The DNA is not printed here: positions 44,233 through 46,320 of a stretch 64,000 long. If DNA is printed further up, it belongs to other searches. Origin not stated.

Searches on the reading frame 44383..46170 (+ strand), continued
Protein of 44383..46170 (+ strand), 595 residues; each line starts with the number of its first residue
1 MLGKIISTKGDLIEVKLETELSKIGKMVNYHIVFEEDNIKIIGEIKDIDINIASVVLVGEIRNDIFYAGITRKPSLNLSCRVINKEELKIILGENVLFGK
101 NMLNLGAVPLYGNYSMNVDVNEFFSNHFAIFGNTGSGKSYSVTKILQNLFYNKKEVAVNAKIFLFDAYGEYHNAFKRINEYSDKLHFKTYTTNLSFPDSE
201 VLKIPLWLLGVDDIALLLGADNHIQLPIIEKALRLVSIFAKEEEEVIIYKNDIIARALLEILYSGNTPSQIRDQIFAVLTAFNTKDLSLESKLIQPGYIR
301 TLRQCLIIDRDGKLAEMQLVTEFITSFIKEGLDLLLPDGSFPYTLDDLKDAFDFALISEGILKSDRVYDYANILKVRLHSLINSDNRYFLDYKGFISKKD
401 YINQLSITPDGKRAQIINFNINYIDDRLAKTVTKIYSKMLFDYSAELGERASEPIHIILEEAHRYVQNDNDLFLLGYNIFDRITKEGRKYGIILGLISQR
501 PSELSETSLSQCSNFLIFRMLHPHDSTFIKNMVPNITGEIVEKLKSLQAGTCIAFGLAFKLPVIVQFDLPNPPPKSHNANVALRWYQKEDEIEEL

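Call 14: find_encoding_contigs(protein=P0017, flank=10000, max_places=2)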
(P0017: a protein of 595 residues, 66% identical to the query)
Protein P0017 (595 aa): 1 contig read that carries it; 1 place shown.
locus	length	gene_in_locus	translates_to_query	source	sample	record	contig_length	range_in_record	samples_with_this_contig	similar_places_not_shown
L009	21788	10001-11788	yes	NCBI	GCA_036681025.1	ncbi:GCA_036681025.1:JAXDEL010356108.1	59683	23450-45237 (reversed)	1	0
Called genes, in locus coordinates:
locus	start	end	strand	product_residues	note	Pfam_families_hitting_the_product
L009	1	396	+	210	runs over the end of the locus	PF02508:Rnf-Nqr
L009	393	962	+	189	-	PF02508:Rnf-Nqr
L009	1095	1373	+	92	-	PF04060:FeS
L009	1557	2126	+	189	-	PF05198:IF3_N, PF00707:IF3_C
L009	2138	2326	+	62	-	PF01632:Ribosomal_L35p (weak)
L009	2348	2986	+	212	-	PF00453:Ribosomal_L20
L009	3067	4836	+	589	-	PF01807:Zn_ribbon_DnaG, PF08275:DNAG_N, PF01751:Toprim, PF13155:Toprim_2, PF13362:Toprim_3, PF13662:Toprim_4, PF10410:DnaB_bind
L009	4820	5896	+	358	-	PF03979:Sigma70_r1_1, PF00140:Sigma70_r1_2, PF04542:Sigma70_r2, PF04539:Sigma70_r3, PF04545:Sigma70_r4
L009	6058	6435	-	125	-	-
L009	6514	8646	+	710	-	PF00482:T2SSF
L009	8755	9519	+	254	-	PF06750:A24_N_bact, PF01478:Peptidase_A24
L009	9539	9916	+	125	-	PF07963:N_methyl (weak)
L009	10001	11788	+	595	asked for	PF01935:DUF87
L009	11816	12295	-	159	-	PF04608:PgpA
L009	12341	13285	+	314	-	PF27663:Spore_coat_YutH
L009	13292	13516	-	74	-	PF01106:NifU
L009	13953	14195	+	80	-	PF11645:PDDEXK_5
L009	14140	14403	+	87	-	-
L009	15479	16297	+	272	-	PF04055:Radical_SAM, PF13353:Fer4_12 (weak)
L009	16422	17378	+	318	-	PF02811:PHP (weak)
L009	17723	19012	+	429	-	-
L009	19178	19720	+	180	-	-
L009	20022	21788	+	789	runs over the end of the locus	PF23750:RsgI_M, PF00082:Peptidase_S8, PF01835:MG2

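Call 17: find_related_loci(query=A1, collection=genome_contigs, flank=10000)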
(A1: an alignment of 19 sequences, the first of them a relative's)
Query A1 (595 aa) in genome_contigs; peptide patterns used: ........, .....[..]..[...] (x = any residue, [..] = any of these).
599 stretches matched a pattern (row limit reached: there are more); 584 encode a relative of the query (tblastn E <= 1e-3); the best 80 are kept; 80 distinct loci.
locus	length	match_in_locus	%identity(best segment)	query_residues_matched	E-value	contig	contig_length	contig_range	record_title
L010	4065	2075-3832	65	1-587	0e+0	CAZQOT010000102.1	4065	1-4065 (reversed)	MAG TPA_asm: uncultured Muribaculaceae bacterium isolate SRP192927_co2_36 genome assembly, contig: NODE_54779_length_406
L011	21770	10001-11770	67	1-590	0e+0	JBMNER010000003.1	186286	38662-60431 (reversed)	MAG: Bacilli bacterium isolate SBF912LR0HQ0071 contig_39139, whole genome shotgun sequence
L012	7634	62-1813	67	1-585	0e+0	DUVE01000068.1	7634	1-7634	MAG TPA_asm: Mollicutes bacterium isolate AS08sgBPME_338 142384_AS08, whole genome shotgun sequence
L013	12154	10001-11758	61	1-587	0e+0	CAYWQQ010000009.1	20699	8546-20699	MAG TPA_asm: uncultured Muribaculaceae bacterium isolate SRP294416_co3_544 genome assembly, contig: NODE_3924_length_206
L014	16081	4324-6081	62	1-586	0e+0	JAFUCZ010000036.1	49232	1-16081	MAG: Bacilli bacterium isolate RGIG4382 Roe_deer_Jejunum.Co__c457058, whole genome shotgun sequence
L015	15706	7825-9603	64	1-595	0e+0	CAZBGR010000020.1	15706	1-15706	MAG TPA_asm: uncultured Muribaculaceae bacterium isolate binchicken_co39_441 genome assembly, contig: NODE_9092_length_1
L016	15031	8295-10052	60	1-586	0e+0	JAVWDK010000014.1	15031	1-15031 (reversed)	MAG: Bacilli bacterium isolate CGS10Y4-bin82 NODE_3406_length_15031_cov_6.447583, whole genome shotgun sequence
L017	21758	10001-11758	60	1-586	0e+0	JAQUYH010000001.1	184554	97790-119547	MAG: Bacilli bacterium isolate STD2_232 NODE_144_length_184554_cov_8.312254_Sandtown_D2, whole genome shotgun sequence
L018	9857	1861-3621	58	1-587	0e+0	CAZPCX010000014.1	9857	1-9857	MAG TPA_asm: uncultured Muribaculaceae bacterium isolate SRP192927_co2_341 genome assembly, contig: NODE_13502_length_98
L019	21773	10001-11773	58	1-591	0e+0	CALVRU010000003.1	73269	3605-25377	MAG: uncultured Bacilli bacterium isolate BRZ_CH__bin90 genome assembly, contig: BRZ_CH__NODE_597_length_73269_cov_19.86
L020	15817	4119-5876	59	1-586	0e+0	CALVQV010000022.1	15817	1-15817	MAG: uncultured Bacilli bacterium isolate BRZ_KF__bin17 genome assembly, contig: BRZ_KF__NODE_5591_length_15817_cov_6.77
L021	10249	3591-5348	59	1-586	0e+0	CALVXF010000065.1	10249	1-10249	MAG: uncultured Bacilli bacterium isolate E20__bin237 genome assembly, contig: E20__k127_7176077, whole genome shotgun s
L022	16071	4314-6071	58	1-586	0e+0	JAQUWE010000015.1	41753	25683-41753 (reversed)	MAG: Bacilli bacterium isolate STD2_183 NODE_3172_length_41753_cov_4.737496_Sandtown_D2, whole genome shotgun sequence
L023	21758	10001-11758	58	1-586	0e+0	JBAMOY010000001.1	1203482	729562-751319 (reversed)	MAG: Bacilli bacterium isolate contig_25558.circular contig_25558, whole genome shotgun sequence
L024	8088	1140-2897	59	1-586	0e+0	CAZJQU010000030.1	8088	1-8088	MAG TPA_asm: uncultured Muribaculaceae bacterium isolate binchicken_co39_495 genome assembly, contig: NODE_20176_length_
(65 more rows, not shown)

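Call 18: search_solved_structures(query=window:44383-46167:+, max_evalue=0.01)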
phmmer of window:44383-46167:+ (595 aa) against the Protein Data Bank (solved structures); distinct sequences matched with E-value up to 0.01: 9.
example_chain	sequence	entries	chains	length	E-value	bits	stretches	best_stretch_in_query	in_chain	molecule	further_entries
9c1m_M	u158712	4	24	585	7.9e-46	160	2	410-587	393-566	ATP-binding protein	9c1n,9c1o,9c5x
8xau_A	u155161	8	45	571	2.1e-38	135.5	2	446-586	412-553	ATP-binding protein | HerA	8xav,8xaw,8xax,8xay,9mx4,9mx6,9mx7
8ziq_M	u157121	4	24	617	1.8e-37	132.4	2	425-586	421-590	HerA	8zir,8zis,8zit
8wiv_A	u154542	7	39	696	8e-31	110.5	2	381-585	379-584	Helicase HerA central domain-containing protein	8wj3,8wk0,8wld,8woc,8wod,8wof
8j4u_M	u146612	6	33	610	4.6e-27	98.1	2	438-585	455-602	Nucleoside triphosphate hydrolase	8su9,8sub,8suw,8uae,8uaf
4d2i_A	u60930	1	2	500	2.3e-25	92.5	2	409-569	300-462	HERA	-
9x1l_A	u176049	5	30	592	9e-24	87.2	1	451-567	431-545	DNA helicase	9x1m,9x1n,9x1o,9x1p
8yho_A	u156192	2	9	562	2.4e-23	85.8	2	417-566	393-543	DUF87 domain-containing protein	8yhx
8wet_A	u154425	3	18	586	2.4e-07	33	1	437-530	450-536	TdpA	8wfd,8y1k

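Call 58: predict_structure(alignment_id=A1)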
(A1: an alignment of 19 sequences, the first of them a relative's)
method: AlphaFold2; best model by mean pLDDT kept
length: 595 residues; sequences in the alignment: 19
mean_pLDDT: 82.2   pTM: 0.80
mean pLDDT of the five models: 82.2, 81.4, 80.1, 73.6, 72.5
residues with pLDDT >= 90: 173; 70-90: 350; 50-70: 49; < 50: 23
segments of 3 or more residues with pLDDT < 50: 361-363, 577-595
pLDDT, mean of each block of 10 residues (from residue 1): 89 86 69 90 88 91 89 89 90 83 88 89 91 68 87 74 88 80 86 79 93 92 87 83 68 83 78 82 80 80 76 72 86 77 89 73 58 87 92 90 90 90 89 94 79 82 77 85 89 90 87 90 82 84 79 91 85 57 38 34
secondary structure, 60 per line:
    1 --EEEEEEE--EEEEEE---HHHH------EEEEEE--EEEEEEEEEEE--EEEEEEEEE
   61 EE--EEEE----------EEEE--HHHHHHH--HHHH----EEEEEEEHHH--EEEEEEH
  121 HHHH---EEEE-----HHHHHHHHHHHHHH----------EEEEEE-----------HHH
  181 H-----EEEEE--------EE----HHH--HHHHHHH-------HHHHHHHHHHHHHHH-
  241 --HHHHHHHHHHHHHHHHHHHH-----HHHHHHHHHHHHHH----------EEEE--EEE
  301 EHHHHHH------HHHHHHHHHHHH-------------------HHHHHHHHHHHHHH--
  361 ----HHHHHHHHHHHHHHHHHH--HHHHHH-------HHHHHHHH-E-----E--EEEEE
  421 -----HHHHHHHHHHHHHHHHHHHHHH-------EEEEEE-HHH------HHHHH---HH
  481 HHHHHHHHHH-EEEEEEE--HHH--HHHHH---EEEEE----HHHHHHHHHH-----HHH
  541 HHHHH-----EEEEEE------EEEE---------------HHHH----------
elements in order: E3-9 E12-17 H21-24 E31-36 E39-49 E52-62 E65-68 E79-82 H85-91 H94-97 E102-108 E114-119 H120-124 E128-131 H137-150 E161-166 H178-181 E187-191 H211-217 H225-239 H243-262 H268-281 E292-295 E298-301 H302-307 H314-325 H345-358 H365-382 H385-390 H398-405 E416-420 H426-447 E455-460 H471-475 H479-490 E492-498 H506-510 E514-518 H523-532 H538-545 E551-556 E563-566 H582-585

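Call 60: search_protein_representatives(protein=window:44383-46167:+)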
Query: 595 residues. Proteins with E-value up to 0.001 (for the whole library): 4508; up to 1e-10: 1899; up to 1e-30: 228. The best 150 are listed.
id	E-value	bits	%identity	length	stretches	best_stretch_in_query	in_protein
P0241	1.3e-206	704.0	53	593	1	4-586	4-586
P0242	7.5e-198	675.2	53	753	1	2-588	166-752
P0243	2.5e-183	627.2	50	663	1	1-588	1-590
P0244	5.7e-169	579.8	47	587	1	2-586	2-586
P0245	1.7e-167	574.9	46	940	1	7-585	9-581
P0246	3.0e-167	574.2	47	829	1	9-585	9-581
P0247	2.5e-139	481.9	56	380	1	210-586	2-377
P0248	3.0e-139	481.7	67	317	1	1-317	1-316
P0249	7.1e-139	480.5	41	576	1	3-585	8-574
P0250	2.1e-132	459.1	42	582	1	1-586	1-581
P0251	9.7e-118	410.7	38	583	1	5-585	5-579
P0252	2.9e-115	402.5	47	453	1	183-591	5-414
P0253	1.1e-114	400.6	46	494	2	2-385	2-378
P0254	2.1e-114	399.6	38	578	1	25-590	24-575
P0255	6.4e-109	381.6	36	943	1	15-591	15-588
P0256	2.6e-107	376.2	39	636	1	19-587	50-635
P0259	2.6e-100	353.2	35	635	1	51-587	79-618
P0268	6.2e-75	269.4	35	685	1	64-587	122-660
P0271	1.2e-70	255.2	35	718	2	178-587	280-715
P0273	2.7e-69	250.8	33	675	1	54-589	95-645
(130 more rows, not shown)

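Call 61: search_protein_families(library=pfam, proteins=[P0242, P0243, P0245, P0246, P0255, P0256, P0259, P0268, P0271, P0273], max_evalue=0.01)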
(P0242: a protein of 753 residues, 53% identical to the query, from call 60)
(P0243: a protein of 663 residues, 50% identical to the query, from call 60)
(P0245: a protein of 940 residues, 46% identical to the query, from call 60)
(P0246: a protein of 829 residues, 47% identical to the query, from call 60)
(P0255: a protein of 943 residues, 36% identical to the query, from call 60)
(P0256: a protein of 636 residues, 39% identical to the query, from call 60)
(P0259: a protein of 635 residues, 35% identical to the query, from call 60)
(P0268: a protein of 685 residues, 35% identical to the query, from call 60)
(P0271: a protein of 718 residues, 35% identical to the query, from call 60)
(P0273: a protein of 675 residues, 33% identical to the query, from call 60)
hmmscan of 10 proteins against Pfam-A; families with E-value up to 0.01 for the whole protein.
P0242 (753 aa): 3 families
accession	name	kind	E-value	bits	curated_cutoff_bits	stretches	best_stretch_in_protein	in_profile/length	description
PF01935.23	DUF87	-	6e-21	76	23.2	1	268-439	2-158/220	Helicase HerA, central domain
PF01580.24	FtsK_SpoIIIE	-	5.1e-05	23.3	24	1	290-332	40-80/221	FtsK/SpoIIIE family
PF10412.15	TrwB_AAD_bind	-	0.0039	16.6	20.5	0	289-343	15-63/387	Type IV secretion-system coupling protein DNA-binding domain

P0243 (663 aa): 2 families
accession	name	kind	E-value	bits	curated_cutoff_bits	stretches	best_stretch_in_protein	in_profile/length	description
PF01935.23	DUF87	-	8.8e-21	75.4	23.2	1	111-236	9-123/220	Helicase HerA, central domain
PF01580.24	FtsK_SpoIIIE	-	5.7e-05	23.1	24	0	470-504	186-220/221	FtsK/SpoIIIE family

P0245 (940 aa): 2 families
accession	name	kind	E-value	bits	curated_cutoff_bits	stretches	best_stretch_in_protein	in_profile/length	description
PF01935.23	DUF87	-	4.4e-20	73.2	23.2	1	109-252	10-142/220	Helicase HerA, central domain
PF01580.24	FtsK_SpoIIIE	-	0.0084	16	24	0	113-174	31-89/221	FtsK/SpoIIIE family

P0246 (829 aa): 3 families
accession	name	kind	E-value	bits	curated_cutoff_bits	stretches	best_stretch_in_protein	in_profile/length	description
PF01935.23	DUF87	-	1e-20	75.3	23.2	1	108-248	9-138/220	Helicase HerA, central domain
PF10412.15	TrwB_AAD_bind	-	0.002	17.5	20.5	1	122-174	15-61/387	Type IV secretion-system coupling protein DNA-binding domain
PF01580.24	FtsK_SpoIIIE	-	0.0074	16.2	24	0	111-148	29-65/221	FtsK/SpoIIIE family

P0255 (943 aa): 1 family
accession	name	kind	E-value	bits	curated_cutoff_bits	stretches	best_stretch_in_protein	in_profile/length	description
PF01935.23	DUF87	-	6.7e-16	59.5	23.2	1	104-423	5-205/220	Helicase HerA, central domain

P0256 (636 aa): 3 families
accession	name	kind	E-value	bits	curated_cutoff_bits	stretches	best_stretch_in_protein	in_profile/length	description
PF01935.23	DUF87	-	1.8e-21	77.7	23.2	1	146-335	3-176/220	Helicase HerA, central domain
PF10412.15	TrwB_AAD_bind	-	9e-06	25.2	20.5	1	168-215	17-58/387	Type IV secretion-system coupling protein DNA-binding domain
PF01580.24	FtsK_SpoIIIE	-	0.00035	20.5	24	0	143-192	17-65/221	FtsK/SpoIIIE family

P0259 (635 aa): 5 families
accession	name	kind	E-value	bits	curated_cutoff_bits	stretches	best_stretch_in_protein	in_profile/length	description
PF01935.23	DUF87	-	1.2e-22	81.6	23.2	1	143-470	3-219/220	Helicase HerA, central domain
PF04851.21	ResIII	-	0.00031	21.1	22.5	0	170-201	30-57/164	Type III restriction enzyme, res subunit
PF08477.19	Roc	-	0.0031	18.2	27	1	168-203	4-39/119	Ras of Complex, Roc, domain of DAPkinase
PF01580.24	FtsK_SpoIIIE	-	0.0035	17.3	24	0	164-206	40-80/221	FtsK/SpoIIIE family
PF10412.15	TrwB_AAD_bind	-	0.0068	15.8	20.5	0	165-211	17-57/387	Type IV secretion-system coupling protein DNA-binding domain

P0268 (685 aa): 3 families
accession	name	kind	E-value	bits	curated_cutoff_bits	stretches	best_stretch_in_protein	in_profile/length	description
PF01935.23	DUF87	-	9.4e-23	81.9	23.2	1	158-377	2-204/220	Helicase HerA, central domain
PF01580.24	FtsK_SpoIIIE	-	1.5e-05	25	24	1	171-206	32-66/221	FtsK/SpoIIIE family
PF10412.15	TrwB_AAD_bind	-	0.00028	20.3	20.5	1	180-232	16-62/387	Type IV secretion-system coupling protein DNA-binding domain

P0271 (718 aa): 2 families
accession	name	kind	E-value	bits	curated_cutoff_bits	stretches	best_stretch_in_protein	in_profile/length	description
PF01935.23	DUF87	-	1.5e-19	71.4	23.2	1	144-391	2-146/220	Helicase HerA, central domain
PF01580.24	FtsK_SpoIIIE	-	0.00071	19.5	24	1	145-193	22-67/221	FtsK/SpoIIIE family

P0273 (675 aa): 3 families
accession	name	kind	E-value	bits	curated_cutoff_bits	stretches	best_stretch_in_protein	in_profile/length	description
PF01935.23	DUF87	-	5.1e-24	86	23.2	1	159-497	3-220/220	Helicase HerA, central domain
PF01580.24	FtsK_SpoIIIE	-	0.00012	22.1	24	0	156-203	17-63/221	FtsK/SpoIIIE family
PF10412.15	TrwB_AAD_bind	-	0.00016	21.2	20.5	1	180-235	16-65/387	Type IV secretion-system coupling protein DNA-binding domain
